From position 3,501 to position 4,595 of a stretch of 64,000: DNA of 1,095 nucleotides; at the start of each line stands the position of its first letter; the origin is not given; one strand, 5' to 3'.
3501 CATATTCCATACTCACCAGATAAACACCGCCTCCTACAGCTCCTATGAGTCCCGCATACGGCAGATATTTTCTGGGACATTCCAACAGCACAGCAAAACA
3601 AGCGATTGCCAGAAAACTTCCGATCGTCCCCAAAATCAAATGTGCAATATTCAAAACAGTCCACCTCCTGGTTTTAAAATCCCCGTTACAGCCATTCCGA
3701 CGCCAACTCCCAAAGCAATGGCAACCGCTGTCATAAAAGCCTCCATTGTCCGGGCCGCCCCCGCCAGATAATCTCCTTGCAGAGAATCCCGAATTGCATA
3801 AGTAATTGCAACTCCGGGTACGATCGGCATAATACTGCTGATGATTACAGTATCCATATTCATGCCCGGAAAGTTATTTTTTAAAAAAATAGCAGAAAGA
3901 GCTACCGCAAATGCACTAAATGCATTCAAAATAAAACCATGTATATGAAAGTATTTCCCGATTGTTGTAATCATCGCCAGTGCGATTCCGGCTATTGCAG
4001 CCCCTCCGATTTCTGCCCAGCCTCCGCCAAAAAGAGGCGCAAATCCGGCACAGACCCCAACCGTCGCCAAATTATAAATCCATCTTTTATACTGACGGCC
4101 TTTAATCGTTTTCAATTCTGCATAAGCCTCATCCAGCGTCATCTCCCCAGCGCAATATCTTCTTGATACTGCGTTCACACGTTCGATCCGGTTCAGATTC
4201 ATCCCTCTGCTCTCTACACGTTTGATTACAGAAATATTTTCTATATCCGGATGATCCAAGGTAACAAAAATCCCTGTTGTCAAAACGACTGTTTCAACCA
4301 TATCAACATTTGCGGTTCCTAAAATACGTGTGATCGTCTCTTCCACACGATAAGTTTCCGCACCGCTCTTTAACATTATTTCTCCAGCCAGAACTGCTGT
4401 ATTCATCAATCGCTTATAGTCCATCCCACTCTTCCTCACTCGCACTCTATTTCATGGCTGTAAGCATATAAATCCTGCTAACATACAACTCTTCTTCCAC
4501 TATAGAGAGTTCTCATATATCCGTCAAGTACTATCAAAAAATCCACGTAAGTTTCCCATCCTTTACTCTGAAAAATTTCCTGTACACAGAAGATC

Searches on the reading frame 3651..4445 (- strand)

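Call 61: search_protein_families(library=pfam, proteins=[window:3651-4445:-], max_evalue=0.01)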
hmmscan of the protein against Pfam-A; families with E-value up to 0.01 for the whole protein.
window:3651-4445:- (264 aa): 2 families
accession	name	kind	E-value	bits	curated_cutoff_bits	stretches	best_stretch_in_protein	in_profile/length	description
PF06738.18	ThrE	-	1.3e-71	241.3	26.3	1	16-253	2-240/241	Putative threonine/serine exporter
PF12821.13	ThrE_2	-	1.1e-07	32.6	27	1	131-249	8-125/129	Threonine/Serine exporter, ThrE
